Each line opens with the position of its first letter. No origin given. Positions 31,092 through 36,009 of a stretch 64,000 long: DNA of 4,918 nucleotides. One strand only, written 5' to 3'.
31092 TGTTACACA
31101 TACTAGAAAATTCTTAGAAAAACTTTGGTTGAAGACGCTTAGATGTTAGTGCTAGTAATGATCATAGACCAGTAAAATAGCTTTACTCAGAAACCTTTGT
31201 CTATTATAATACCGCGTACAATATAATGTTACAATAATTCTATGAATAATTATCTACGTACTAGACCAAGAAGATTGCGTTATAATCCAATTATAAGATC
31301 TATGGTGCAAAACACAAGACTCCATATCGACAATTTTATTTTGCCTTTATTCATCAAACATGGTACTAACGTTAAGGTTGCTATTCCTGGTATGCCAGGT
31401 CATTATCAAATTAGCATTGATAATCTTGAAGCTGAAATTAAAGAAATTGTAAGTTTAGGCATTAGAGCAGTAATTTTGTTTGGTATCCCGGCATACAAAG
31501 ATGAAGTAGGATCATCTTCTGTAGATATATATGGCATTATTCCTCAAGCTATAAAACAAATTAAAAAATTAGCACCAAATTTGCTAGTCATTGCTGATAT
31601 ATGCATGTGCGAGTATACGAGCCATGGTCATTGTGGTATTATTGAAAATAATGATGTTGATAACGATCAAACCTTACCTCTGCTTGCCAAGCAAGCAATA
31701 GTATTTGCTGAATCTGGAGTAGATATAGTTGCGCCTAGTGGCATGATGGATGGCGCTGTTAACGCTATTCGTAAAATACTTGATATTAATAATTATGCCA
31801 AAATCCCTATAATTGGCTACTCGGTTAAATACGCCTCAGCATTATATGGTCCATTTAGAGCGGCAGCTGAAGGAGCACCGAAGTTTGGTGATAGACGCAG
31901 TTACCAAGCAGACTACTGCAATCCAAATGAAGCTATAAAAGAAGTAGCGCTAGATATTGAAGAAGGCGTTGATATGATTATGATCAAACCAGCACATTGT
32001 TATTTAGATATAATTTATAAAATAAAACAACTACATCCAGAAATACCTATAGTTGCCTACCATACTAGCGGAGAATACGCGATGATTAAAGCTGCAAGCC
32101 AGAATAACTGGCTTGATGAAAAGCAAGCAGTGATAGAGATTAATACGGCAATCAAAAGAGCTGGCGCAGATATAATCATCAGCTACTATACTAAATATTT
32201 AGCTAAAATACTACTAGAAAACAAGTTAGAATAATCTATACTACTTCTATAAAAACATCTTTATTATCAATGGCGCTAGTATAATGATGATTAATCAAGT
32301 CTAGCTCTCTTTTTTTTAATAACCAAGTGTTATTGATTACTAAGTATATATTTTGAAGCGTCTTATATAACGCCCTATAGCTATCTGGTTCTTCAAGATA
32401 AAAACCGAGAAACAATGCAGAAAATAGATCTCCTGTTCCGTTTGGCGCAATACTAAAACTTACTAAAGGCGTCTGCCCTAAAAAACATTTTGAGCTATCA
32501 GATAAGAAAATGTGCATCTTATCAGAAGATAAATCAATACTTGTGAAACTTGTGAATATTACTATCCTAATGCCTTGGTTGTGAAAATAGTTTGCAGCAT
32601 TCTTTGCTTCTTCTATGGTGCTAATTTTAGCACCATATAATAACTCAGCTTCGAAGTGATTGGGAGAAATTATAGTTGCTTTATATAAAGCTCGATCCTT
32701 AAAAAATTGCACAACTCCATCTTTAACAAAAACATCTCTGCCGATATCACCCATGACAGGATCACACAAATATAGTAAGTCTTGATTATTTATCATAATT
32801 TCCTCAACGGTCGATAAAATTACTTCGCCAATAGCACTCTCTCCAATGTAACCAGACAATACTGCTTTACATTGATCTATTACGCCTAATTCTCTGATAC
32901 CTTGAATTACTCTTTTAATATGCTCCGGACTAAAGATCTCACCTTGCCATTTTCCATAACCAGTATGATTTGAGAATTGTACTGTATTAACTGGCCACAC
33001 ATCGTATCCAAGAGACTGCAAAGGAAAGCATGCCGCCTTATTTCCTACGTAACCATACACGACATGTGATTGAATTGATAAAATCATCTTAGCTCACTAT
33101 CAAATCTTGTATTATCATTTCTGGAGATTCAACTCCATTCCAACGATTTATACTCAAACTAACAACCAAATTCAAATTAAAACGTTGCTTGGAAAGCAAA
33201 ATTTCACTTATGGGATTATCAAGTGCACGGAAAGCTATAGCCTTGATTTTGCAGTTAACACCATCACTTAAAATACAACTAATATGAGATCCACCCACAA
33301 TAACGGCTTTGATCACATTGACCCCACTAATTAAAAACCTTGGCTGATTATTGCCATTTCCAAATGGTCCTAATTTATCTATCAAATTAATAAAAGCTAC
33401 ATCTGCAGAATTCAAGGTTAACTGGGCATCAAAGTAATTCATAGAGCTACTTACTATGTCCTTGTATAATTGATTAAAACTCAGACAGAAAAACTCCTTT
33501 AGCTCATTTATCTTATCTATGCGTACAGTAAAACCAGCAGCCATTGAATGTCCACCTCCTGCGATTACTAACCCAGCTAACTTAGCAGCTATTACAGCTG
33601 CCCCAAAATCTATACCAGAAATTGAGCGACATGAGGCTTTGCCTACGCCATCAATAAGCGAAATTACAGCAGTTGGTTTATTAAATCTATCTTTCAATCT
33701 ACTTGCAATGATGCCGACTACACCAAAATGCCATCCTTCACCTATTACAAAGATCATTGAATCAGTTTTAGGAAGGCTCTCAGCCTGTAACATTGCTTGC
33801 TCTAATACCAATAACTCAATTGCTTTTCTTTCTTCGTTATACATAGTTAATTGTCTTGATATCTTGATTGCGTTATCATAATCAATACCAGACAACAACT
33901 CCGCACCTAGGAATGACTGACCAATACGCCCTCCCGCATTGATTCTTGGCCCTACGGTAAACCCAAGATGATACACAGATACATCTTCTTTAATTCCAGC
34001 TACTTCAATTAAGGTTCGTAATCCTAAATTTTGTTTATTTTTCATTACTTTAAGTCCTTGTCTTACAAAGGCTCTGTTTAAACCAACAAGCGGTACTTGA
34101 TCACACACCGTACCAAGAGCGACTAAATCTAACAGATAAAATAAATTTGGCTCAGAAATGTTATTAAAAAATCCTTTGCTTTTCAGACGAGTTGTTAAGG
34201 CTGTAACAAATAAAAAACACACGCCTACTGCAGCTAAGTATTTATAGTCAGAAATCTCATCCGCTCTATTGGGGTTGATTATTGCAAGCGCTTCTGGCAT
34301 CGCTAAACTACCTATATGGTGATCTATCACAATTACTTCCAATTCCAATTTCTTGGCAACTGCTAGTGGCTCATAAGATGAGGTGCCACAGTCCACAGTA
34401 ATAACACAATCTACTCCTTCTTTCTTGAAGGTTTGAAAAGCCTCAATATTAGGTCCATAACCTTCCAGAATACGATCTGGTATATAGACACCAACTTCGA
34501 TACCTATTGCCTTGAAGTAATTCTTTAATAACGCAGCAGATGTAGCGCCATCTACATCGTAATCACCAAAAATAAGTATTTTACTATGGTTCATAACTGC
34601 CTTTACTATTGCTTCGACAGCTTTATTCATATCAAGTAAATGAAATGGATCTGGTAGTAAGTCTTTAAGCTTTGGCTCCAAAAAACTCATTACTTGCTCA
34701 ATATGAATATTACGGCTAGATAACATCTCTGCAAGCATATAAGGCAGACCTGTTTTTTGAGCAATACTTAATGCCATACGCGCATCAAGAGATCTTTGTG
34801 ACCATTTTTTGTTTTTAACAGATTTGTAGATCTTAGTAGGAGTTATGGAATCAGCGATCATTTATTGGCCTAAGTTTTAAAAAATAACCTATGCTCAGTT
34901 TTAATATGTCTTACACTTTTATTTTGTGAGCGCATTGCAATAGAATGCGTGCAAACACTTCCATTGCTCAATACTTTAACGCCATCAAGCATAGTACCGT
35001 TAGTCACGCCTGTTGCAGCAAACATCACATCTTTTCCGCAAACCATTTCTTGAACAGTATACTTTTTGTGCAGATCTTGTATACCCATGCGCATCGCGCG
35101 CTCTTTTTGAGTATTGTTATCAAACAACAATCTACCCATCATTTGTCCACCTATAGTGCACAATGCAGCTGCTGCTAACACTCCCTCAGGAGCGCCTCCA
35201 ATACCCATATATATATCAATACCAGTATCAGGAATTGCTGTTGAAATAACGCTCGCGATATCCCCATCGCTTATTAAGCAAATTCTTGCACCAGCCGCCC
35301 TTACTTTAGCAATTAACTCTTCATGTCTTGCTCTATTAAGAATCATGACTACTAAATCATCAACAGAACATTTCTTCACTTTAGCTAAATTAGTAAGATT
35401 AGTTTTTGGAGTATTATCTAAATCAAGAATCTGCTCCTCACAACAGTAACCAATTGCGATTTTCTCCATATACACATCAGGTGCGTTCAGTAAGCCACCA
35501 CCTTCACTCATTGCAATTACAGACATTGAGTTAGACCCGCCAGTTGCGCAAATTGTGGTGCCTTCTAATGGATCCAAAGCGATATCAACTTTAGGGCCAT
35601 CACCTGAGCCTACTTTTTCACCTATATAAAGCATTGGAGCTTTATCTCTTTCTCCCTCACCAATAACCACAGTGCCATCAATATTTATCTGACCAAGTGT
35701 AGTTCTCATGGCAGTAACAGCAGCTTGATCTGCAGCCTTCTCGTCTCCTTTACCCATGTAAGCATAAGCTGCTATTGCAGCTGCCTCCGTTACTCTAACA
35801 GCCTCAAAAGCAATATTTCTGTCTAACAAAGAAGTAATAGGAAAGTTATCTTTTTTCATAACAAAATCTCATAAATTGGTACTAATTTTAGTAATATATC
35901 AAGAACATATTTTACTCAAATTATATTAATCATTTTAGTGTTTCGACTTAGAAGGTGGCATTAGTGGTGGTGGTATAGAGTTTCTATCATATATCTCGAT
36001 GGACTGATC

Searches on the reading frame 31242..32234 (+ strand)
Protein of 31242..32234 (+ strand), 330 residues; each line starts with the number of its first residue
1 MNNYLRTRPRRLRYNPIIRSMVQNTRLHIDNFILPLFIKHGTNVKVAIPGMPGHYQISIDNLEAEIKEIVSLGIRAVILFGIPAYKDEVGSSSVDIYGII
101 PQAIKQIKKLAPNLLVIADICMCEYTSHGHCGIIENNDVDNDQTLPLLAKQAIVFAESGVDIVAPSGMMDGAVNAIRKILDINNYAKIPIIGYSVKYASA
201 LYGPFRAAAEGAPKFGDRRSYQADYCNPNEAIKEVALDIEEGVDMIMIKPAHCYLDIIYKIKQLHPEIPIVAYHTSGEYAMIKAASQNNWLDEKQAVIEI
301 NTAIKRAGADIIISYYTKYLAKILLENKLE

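Call 53: search_protein_families(library=pfam, proteins=[window:31242-32234:+], max_evalue=0.00001)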
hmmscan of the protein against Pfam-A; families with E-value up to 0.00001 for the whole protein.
window:31242-32234:+ (330 aa): 1 family
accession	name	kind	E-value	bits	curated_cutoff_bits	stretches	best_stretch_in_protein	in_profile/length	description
PF00490.27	ALAD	-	1.7e-135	451.7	24.6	1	7-322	2-316/317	Delta-aminolevulinic acid dehydratase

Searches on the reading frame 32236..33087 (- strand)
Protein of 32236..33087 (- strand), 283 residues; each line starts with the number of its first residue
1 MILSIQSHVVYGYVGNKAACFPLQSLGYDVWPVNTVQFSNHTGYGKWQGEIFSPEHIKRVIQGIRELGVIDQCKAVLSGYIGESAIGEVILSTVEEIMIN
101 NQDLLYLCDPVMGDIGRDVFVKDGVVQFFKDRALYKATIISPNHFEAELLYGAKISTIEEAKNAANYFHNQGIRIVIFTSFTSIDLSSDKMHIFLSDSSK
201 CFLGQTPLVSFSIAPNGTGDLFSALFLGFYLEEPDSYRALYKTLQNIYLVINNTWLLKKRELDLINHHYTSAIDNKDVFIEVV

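Call 53: search_protein_families(library=pfam, proteins=[window:32236-33087:-], max_evalue=0.00001)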
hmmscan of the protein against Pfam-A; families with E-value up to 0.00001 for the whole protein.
window:32236-33087:- (283 aa): 2 families
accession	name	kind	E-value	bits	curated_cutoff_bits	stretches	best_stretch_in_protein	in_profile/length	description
PF08543.17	Phos_pyr_kin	-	1.9e-16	60.6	27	1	72-256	60-237/246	Phosphomethylpyrimidine kinase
PF00294.29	PfkB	-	1.4e-08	34.9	25.8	1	132-180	179-227/302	pfkB family carbohydrate kinase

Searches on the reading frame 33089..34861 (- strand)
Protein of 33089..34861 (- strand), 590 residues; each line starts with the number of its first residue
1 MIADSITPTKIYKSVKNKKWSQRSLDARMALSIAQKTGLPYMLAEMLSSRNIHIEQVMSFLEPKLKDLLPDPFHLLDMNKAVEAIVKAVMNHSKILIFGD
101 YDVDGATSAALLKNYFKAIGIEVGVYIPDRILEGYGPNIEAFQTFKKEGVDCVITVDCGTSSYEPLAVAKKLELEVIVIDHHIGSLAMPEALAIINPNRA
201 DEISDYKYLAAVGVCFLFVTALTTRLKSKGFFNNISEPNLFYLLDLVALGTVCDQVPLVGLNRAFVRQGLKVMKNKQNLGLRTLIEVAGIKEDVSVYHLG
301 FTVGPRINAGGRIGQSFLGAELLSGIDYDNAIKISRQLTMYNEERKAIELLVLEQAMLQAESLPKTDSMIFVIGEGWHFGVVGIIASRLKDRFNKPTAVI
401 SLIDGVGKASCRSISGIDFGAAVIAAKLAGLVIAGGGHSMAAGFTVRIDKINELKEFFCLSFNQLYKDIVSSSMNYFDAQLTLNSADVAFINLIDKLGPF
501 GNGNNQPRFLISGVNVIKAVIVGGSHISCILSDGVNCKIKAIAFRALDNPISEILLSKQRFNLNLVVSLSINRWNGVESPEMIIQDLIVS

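Call 25: search_protein_families(library=pfam, proteins=[window:33089-34861:-], max_evalue=0.00001)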
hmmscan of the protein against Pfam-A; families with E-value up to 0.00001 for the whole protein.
window:33089-34861:- (590 aa): 3 families
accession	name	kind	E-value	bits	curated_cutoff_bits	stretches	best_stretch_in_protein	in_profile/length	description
PF01368.27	DHH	-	5.3e-22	78.9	28.1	1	94-250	1-124/125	DHH family, N-terminal domain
PF17768.7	RecJ_OB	-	5.4e-21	75.1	27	1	478-586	2-107/107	RecJ OB domain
PF02272.25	DHHA1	-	1e-15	58.4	25.9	1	371-458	6-96/102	DHHA1 domain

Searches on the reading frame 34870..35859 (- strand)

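Call 53: search_protein_families(library=pfam, proteins=[window:34870-35859:-], max_evalue=0.00001)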
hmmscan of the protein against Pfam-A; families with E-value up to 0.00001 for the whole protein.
window:34870-35859:- (329 aa): 1 family
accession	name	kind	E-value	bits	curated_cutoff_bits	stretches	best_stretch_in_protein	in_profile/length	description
PF03320.18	FBPase_glpX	-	6.4e-131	436.2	27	1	14-323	1-307/307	Bacterial fructose-1,6-bisphosphatase, glpX-encoded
